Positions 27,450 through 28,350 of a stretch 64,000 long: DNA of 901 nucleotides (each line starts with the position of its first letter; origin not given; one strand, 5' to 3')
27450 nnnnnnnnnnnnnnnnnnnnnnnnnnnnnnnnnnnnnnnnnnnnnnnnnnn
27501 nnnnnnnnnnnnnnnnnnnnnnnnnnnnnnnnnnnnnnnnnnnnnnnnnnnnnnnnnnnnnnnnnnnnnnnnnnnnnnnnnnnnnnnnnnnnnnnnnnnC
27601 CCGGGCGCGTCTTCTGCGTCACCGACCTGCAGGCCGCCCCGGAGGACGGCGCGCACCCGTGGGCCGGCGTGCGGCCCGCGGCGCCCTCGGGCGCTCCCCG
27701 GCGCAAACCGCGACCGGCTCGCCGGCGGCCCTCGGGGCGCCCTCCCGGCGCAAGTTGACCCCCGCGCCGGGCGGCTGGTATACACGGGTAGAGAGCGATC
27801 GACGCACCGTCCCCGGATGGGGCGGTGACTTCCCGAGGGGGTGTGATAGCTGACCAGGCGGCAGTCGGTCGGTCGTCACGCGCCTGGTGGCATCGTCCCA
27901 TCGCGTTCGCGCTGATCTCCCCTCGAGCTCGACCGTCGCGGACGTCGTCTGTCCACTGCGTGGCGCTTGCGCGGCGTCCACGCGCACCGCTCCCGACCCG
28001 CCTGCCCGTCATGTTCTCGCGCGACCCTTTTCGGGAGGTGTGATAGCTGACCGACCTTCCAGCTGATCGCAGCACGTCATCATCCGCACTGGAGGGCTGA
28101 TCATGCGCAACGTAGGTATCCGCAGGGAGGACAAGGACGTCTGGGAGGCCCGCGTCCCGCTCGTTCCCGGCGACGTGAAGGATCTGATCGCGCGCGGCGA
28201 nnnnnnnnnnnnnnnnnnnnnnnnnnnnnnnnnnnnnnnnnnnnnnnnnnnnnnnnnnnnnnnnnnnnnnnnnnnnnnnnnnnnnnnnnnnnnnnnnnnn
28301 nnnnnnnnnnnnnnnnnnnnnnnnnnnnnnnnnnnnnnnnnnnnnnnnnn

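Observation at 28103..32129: Split AASS-like saccharopine pathway: LKR followed by two tandem saccharopine-dehydrogenase paralogs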

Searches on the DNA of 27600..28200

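Call 58: search_rna_families(source=window, start=27600, end=28200, threshold=evalue, max_evalue=1)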
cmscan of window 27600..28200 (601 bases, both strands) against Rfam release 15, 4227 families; matches with E-value up to 1: 1.
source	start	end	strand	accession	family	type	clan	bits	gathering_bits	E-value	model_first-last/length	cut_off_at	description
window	28033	28061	+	RF03186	mir-3689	Gene; miRNA;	-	19.3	58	0.36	1-72/72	no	mir-3689 microRNA precursor family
